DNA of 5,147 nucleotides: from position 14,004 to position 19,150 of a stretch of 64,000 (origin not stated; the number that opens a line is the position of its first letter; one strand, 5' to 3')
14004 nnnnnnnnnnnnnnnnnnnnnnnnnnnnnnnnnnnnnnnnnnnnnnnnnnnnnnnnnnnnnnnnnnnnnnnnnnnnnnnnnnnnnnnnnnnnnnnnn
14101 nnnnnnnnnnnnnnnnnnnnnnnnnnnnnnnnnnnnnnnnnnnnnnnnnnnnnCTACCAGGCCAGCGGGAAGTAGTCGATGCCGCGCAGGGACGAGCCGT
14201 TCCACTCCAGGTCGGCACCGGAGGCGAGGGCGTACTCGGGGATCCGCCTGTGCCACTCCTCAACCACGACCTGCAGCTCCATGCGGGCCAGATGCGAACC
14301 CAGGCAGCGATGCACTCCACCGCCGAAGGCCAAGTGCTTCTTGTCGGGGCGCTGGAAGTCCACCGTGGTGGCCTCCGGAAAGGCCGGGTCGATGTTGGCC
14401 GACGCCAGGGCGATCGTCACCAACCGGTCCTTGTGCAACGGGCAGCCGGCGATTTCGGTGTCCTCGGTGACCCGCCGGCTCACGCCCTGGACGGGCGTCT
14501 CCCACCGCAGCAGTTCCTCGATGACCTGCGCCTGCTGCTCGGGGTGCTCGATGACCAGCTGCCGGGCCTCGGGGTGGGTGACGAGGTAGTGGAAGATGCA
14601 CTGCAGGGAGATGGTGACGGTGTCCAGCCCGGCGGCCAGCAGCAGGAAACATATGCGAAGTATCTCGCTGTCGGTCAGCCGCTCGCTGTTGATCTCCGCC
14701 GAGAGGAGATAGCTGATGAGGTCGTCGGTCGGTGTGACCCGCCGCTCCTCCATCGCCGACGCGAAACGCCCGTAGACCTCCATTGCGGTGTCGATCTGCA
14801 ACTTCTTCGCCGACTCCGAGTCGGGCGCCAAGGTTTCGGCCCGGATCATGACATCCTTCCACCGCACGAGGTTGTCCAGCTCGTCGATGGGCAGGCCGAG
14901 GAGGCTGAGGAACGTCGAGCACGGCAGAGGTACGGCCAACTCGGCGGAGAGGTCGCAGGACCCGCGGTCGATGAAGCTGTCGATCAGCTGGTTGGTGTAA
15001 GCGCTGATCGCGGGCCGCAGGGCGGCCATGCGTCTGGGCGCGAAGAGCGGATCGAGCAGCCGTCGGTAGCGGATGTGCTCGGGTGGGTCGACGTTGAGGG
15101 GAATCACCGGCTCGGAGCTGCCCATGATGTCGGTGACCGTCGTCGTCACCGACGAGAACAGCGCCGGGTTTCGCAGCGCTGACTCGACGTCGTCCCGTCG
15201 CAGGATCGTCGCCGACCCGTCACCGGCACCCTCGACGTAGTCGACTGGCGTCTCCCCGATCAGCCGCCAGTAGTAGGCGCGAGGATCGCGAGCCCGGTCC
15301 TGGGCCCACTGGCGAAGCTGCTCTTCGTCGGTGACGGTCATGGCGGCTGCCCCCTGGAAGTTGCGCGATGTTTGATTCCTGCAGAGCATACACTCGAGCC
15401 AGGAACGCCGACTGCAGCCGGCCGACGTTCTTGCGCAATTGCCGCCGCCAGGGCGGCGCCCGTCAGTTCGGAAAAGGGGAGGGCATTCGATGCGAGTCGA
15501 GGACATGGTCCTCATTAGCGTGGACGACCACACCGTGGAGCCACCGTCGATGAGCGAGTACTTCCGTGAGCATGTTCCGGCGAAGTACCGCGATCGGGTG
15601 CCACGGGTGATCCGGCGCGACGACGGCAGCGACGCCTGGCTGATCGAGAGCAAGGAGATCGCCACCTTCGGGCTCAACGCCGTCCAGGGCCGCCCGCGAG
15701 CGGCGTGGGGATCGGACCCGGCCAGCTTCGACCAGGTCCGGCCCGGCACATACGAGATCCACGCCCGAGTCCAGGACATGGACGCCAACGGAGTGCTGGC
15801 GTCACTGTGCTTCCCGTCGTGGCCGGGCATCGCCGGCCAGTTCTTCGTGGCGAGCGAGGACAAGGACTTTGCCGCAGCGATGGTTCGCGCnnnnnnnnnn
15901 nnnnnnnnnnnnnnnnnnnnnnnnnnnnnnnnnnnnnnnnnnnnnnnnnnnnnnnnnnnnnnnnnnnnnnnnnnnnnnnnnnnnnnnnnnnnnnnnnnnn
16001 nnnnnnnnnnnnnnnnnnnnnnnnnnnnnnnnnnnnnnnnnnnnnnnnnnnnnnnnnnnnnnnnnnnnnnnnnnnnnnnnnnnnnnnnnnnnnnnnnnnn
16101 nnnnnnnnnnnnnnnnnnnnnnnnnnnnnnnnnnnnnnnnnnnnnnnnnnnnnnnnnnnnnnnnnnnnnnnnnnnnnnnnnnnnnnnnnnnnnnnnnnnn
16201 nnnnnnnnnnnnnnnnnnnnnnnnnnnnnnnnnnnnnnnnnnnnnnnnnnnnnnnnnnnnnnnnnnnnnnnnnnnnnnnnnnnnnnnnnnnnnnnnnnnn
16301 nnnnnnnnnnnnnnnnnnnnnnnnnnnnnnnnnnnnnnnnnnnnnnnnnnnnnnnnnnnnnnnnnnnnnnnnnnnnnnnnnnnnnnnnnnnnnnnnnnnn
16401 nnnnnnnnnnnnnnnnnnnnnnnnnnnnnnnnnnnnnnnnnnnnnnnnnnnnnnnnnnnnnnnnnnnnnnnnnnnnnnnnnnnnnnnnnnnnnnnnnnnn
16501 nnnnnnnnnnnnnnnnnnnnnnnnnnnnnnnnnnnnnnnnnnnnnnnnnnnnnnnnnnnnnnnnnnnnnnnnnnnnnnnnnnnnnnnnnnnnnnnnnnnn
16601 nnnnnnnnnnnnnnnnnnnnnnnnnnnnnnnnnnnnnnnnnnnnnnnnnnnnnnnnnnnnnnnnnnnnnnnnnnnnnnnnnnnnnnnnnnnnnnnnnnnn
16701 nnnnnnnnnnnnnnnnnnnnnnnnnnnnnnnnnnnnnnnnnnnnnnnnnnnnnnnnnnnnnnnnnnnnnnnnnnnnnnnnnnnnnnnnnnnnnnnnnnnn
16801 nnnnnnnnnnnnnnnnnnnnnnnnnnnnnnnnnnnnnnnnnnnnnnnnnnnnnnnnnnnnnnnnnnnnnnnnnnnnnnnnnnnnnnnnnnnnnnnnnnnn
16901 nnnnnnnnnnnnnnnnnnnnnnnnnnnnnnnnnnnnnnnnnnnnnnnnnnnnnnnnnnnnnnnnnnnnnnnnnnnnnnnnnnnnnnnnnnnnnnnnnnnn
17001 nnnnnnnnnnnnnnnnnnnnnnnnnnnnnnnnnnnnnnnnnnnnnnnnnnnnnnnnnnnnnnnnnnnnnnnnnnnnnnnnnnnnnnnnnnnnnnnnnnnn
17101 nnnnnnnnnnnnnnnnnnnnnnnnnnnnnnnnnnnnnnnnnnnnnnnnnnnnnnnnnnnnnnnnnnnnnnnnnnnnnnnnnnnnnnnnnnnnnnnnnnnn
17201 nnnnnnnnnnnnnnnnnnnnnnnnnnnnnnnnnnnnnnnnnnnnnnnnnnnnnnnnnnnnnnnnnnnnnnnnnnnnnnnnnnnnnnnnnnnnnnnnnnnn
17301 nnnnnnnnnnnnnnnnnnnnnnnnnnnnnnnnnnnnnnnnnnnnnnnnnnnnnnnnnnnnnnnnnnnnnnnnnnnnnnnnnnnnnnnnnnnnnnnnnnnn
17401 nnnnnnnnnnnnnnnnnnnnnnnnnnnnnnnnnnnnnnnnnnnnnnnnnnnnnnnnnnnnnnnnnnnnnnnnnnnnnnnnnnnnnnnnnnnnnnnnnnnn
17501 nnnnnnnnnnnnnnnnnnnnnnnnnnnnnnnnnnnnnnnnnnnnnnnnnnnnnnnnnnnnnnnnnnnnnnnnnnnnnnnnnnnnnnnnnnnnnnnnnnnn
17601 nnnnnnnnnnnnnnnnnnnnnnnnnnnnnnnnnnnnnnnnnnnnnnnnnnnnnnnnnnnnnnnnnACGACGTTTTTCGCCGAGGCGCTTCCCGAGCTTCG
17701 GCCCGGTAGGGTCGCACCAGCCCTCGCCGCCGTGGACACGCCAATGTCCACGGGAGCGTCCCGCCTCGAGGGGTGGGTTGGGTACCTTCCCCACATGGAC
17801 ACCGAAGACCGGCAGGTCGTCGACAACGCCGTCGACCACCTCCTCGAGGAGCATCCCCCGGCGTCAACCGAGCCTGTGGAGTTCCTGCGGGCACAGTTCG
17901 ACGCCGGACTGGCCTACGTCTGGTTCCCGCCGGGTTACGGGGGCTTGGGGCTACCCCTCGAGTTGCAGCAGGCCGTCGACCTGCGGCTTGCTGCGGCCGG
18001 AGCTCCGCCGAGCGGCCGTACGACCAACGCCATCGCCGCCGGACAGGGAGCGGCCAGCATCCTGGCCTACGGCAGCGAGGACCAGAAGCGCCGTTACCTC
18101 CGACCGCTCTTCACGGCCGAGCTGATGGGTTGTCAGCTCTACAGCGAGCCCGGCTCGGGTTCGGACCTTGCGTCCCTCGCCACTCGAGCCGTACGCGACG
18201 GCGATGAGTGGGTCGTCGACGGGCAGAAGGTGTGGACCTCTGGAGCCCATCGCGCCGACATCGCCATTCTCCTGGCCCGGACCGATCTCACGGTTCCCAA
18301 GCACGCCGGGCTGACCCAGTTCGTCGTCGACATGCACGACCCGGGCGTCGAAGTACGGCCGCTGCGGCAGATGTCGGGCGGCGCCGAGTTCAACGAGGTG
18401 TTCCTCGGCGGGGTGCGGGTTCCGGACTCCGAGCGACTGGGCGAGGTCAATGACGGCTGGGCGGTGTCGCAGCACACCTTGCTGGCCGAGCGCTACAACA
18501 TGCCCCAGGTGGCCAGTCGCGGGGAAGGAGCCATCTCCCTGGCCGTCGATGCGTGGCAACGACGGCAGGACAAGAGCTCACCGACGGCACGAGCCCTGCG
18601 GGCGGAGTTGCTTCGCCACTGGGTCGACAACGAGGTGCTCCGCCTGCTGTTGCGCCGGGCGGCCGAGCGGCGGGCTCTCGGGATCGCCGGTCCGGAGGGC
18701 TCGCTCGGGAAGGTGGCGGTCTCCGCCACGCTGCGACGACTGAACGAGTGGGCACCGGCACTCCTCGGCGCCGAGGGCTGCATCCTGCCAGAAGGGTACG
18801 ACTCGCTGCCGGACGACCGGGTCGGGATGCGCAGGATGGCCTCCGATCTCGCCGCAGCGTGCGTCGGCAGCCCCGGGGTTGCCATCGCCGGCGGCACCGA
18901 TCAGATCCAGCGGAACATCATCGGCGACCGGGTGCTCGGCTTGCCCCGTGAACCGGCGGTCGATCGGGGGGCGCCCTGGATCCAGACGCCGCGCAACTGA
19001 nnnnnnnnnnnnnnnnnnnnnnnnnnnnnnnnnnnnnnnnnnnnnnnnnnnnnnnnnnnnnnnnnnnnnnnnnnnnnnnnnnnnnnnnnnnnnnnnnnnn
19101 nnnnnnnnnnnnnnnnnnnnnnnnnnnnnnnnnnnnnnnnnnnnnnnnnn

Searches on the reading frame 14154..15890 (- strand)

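Call 7: search_protein_families(library=pfam, proteins=[window:14154-15890:-], max_evalue=0.001)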
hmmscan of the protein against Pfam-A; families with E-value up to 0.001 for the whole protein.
window:14154-15890:- (578 aa): 1 family
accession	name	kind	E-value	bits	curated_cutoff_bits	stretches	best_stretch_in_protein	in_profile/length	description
PF00067.27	p450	-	3.7e-26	92.4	22.8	1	357-543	208-425/462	Cytochrome P450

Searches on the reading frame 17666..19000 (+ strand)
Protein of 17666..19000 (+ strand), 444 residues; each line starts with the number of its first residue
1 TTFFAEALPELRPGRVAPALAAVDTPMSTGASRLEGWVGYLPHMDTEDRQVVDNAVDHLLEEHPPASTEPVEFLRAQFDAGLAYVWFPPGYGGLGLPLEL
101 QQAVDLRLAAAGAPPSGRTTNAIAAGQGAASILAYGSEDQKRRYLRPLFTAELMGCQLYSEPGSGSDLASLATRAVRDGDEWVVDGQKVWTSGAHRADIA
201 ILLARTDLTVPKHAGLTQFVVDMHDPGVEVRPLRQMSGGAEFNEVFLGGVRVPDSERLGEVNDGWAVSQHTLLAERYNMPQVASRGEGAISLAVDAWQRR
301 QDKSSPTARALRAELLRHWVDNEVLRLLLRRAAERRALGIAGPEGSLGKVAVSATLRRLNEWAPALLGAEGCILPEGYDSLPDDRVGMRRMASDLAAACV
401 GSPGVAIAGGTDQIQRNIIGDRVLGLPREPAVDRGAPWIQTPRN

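Call 7: search_protein_families(library=pfam, proteins=[window:17666-19000:+], max_evalue=0.001)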
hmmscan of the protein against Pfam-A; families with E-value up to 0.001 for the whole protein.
window:17666-19000:+ (444 aa): 3 families
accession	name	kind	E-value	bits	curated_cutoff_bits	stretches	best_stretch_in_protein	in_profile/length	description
PF02770.24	Acyl-CoA_dh_M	-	5.8e-20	71.7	33.3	1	156-238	1-83/97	Acyl-CoA dehydrogenase, middle domain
PF00441.29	Acyl-CoA_dh_1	-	4.3e-15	56.6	22.4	1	262-424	1-150/150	Acyl-CoA dehydrogenase, C-terminal domain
PF02771.21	Acyl-CoA_dh_N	-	5.3e-11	43.3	22.9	1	49-151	12-112/113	Acyl-CoA dehydrogenase, N-terminal domain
